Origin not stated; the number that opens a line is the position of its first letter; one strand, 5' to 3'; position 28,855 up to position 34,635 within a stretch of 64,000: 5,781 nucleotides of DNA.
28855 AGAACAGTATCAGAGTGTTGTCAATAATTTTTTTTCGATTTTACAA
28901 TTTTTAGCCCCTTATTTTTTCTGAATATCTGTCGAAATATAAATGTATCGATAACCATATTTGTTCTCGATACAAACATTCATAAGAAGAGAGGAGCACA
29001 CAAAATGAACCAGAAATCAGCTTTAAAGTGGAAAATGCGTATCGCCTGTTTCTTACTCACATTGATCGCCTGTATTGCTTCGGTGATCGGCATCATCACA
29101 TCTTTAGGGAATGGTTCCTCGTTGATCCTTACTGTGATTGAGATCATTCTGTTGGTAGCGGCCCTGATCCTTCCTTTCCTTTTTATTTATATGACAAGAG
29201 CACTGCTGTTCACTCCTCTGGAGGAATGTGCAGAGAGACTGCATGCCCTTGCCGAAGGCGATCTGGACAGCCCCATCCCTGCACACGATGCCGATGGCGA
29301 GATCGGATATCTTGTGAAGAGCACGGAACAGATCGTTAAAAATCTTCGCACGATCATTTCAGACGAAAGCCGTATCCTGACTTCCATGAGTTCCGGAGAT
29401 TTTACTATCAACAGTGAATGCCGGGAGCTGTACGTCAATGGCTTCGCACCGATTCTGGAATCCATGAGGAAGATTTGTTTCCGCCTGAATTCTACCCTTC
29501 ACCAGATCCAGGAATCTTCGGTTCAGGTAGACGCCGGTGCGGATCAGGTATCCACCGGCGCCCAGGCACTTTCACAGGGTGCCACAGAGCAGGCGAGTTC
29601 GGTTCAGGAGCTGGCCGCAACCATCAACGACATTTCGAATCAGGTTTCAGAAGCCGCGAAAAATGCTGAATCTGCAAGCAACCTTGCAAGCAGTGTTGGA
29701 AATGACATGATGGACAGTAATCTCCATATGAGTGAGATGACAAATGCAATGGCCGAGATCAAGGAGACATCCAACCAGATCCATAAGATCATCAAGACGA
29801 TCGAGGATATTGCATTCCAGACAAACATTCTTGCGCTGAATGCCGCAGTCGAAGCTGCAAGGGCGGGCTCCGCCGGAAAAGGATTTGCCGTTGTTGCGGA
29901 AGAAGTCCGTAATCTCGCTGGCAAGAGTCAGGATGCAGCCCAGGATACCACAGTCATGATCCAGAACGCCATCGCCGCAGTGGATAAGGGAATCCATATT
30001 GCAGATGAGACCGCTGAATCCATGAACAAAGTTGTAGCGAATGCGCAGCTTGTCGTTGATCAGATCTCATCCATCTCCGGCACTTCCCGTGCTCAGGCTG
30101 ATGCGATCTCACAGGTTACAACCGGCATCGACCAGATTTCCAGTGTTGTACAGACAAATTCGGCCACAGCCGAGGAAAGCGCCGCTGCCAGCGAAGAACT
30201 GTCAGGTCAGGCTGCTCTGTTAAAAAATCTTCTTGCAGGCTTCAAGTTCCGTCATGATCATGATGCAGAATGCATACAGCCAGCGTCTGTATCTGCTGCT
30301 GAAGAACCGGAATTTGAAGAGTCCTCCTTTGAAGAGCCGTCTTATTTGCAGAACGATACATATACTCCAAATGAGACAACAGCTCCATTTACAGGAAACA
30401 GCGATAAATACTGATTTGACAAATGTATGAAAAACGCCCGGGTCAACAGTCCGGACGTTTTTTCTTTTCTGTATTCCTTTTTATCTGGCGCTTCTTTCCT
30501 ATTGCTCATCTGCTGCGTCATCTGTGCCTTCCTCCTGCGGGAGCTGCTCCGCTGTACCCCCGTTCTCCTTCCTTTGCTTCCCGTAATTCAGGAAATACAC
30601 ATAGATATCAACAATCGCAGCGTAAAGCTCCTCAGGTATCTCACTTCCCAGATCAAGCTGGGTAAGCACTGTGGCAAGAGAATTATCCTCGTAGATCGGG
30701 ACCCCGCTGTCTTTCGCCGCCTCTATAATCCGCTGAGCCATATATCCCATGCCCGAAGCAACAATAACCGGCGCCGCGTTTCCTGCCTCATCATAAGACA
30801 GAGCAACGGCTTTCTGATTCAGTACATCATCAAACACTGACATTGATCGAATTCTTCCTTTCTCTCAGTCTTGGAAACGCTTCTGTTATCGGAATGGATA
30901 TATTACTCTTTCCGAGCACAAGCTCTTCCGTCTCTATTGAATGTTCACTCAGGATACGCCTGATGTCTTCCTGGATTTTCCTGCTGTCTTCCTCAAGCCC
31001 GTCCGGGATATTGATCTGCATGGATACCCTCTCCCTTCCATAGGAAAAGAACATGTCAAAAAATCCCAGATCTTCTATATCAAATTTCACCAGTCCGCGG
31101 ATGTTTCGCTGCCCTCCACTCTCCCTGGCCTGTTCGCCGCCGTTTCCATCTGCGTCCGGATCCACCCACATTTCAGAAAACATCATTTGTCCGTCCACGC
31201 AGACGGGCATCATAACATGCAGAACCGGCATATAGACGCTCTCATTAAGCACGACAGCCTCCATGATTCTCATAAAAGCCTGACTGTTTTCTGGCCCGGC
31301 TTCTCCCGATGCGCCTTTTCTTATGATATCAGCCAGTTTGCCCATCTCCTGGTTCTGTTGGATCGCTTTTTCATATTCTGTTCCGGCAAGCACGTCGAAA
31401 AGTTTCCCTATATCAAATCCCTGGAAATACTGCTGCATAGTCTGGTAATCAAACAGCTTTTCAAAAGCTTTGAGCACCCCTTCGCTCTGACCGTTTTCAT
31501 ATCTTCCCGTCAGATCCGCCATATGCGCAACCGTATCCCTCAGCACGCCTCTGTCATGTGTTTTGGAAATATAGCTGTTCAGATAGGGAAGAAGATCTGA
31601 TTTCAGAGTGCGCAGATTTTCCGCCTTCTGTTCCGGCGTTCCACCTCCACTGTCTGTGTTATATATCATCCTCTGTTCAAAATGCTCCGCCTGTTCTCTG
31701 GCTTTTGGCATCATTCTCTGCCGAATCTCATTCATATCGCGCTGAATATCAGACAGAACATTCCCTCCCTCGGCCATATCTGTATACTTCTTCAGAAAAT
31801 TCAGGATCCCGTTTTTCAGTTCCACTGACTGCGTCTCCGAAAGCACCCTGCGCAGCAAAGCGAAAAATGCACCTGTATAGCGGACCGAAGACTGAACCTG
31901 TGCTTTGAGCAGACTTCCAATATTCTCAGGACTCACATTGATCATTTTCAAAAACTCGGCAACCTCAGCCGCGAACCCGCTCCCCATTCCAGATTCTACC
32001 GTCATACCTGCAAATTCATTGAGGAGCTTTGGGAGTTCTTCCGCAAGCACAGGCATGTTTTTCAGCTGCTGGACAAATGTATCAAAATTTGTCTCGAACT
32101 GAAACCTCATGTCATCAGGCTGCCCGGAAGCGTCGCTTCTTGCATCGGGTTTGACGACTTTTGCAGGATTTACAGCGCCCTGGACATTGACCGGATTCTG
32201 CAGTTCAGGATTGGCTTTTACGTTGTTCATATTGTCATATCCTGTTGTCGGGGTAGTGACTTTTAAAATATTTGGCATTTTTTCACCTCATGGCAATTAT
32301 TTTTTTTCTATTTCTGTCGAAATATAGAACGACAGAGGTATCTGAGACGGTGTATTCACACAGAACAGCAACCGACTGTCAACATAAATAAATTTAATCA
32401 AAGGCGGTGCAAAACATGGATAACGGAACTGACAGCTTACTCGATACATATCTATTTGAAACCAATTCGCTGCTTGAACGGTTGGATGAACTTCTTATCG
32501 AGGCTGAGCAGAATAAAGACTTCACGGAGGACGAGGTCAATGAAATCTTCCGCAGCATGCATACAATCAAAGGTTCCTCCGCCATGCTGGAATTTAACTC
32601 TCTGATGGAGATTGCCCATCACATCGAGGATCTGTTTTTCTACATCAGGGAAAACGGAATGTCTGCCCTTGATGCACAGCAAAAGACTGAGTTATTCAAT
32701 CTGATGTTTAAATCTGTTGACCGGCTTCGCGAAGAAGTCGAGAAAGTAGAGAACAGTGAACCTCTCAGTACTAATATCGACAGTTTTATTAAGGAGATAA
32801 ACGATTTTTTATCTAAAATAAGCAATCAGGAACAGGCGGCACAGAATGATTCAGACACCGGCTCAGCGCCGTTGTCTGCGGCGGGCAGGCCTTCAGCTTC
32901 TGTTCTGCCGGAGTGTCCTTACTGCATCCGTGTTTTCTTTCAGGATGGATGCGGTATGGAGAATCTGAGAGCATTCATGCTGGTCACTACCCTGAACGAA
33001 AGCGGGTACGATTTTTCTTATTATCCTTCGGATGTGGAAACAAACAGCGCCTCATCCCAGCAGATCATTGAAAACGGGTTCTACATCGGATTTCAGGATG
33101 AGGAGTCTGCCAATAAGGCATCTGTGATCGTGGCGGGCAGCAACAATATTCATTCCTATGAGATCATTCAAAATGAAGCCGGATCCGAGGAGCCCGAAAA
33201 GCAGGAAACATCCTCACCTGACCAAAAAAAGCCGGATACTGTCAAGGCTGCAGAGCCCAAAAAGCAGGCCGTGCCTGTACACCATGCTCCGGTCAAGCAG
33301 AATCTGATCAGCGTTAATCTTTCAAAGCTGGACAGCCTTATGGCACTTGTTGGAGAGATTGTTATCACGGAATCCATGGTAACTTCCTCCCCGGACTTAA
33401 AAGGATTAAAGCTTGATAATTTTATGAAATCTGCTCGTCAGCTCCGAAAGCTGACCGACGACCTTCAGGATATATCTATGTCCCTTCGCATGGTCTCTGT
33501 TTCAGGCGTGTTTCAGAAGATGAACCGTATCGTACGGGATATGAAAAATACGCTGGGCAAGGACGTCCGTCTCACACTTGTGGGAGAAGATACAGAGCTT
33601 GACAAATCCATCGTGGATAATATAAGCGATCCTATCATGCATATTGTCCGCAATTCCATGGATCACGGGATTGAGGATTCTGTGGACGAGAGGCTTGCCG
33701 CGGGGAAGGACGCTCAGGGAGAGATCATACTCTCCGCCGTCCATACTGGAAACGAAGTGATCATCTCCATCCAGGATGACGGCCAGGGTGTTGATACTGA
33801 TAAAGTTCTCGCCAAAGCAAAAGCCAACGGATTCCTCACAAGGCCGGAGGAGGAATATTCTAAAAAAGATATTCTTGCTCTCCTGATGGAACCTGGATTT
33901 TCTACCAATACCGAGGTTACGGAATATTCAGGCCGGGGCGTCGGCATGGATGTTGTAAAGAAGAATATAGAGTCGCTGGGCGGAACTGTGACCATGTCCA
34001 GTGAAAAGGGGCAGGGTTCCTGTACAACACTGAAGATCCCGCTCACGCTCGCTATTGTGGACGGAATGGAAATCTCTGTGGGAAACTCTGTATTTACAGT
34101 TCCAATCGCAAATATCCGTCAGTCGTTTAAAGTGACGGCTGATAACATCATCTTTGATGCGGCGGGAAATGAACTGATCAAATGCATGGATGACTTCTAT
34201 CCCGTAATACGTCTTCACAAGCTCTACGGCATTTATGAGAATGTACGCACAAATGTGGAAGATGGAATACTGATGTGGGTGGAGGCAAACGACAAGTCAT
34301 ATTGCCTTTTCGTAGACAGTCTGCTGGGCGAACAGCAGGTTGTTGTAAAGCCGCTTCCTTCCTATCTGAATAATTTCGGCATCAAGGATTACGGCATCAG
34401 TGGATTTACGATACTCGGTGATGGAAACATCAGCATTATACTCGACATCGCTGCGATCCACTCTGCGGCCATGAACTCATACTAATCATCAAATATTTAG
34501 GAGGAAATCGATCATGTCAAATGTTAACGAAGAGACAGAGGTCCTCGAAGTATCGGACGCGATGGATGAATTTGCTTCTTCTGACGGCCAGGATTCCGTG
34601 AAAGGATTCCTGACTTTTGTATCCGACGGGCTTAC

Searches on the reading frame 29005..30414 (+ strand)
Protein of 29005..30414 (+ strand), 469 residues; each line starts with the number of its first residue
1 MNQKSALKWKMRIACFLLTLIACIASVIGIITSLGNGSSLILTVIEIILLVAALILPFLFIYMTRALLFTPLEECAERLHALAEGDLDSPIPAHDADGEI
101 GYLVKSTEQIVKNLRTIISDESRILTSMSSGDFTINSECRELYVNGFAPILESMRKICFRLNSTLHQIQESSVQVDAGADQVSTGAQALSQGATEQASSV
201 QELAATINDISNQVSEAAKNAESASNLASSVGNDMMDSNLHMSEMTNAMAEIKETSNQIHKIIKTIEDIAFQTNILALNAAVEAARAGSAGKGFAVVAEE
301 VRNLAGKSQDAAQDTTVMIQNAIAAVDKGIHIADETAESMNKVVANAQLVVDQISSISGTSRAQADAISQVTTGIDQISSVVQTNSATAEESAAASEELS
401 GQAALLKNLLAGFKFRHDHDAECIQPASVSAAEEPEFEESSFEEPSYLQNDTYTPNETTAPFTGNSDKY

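Call 67: search_protein_families(library=pfam, proteins=[window:29005-30414:+], max_evalue=0.00001)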
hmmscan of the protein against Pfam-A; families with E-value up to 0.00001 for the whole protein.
window:29005-30414:+ (469 aa): 2 families
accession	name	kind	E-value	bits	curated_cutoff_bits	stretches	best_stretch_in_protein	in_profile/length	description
PF00015.26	MCPsignal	-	1.3e-41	142.8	34.6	1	228-381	4-171/172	Methyl-accepting chemotaxis protein (MCP) signalling domain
PF00672.30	HAMP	-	8.8e-06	26.4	25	0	69-106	7-43/53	HAMP domain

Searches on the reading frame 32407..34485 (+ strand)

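Call 67: search_protein_families(library=pfam, proteins=[window:32407-34485:+], max_evalue=0.00001)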
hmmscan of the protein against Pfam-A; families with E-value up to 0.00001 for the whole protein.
window:32407-34485:+ (692 aa): 5 families
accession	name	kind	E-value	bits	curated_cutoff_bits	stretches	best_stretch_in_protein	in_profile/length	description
PF01584.24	CheW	-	1.6e-17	63.9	23.5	1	553-686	2-135/138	CheW-like domain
PF02518.31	HATPase_c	-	2e-17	64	26.4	1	407-547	3-110/111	Histidine kinase-, DNA gyrase B-, and HSP90-like ATPase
PF01627.28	Hpt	-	2.6e-14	53.7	24.6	1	11-115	2-82/84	Hpt domain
PF02895.20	H-kinase_dim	-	3.4e-14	53.5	23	1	299-359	2-67/68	Signal transducing histidine kinase, homodimeric domain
PF07194.16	P2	-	4.3e-11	43.2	23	1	172-253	2-79/81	P2 response regulator binding domain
